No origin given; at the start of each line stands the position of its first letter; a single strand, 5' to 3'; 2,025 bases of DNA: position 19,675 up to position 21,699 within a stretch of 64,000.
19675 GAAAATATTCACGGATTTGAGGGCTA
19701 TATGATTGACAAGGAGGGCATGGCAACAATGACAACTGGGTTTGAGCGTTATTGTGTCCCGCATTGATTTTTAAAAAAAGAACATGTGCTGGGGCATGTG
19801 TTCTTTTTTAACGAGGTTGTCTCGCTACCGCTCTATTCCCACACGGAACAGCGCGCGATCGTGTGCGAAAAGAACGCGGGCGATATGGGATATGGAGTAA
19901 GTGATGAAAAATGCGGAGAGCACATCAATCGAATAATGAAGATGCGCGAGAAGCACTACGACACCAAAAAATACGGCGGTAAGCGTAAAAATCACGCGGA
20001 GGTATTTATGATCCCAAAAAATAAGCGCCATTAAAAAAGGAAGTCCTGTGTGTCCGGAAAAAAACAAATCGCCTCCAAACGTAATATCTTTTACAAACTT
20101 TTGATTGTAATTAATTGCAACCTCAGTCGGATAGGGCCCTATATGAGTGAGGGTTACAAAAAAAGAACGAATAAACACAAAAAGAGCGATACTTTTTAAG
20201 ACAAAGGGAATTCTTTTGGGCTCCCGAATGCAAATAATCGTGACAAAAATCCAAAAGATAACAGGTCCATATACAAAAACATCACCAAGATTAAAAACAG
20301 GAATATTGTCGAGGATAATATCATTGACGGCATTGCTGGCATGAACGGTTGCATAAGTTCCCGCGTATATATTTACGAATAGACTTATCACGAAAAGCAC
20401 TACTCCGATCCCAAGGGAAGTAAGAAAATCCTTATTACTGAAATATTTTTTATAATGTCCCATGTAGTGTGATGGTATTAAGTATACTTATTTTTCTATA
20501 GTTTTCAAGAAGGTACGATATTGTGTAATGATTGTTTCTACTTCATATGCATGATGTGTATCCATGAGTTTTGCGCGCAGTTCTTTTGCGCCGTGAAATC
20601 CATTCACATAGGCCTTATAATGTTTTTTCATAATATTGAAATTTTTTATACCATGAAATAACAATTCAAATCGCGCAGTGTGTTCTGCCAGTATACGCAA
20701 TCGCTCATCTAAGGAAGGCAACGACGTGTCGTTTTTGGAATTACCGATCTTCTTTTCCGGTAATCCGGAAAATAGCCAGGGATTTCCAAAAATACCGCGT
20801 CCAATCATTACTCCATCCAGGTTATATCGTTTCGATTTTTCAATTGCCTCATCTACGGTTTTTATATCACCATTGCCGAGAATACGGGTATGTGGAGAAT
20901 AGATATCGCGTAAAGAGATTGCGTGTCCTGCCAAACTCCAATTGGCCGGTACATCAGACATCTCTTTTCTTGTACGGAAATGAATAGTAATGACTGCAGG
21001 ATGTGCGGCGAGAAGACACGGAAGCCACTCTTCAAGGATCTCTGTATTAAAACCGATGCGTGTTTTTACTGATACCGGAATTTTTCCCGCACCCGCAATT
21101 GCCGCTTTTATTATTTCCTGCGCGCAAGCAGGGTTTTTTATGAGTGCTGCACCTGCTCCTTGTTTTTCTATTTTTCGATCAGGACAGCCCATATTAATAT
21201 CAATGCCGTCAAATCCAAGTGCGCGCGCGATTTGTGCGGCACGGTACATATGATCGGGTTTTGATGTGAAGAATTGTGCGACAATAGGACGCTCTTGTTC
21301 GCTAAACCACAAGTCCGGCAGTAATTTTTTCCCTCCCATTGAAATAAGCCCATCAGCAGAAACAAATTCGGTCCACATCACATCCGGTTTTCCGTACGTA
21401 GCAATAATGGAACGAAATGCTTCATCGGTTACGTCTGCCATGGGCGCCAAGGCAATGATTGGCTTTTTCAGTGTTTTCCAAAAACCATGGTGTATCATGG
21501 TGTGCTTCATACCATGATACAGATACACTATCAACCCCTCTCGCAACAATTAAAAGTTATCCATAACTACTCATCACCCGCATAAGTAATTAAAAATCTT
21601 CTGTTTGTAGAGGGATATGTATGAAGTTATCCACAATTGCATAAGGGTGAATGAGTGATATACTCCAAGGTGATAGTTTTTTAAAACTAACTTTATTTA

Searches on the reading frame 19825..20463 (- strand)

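Call 44: search_protein_families(library=pfam, proteins=[window:19825-20463:-], max_evalue=0.001)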
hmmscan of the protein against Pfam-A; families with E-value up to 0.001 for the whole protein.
window:19825-20463:- (212 aa): 1 family
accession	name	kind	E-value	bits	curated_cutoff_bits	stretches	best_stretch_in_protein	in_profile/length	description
PF14360.12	PAP2_C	-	8.2e-09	36.4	27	1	131-191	3-68/74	PAP2 superfamily C-terminal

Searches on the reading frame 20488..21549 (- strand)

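Call 44: search_protein_families(library=pfam, proteins=[window:20488-21549:-], max_evalue=0.001)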
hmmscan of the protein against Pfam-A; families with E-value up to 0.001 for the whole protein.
window:20488-21549:- (353 aa): 1 family
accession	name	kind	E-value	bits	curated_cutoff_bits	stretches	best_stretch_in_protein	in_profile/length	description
PF01207.24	Dus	-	3.5e-60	204.2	20.4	1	34-338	2-299/311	Dihydrouridine synthase (Dus)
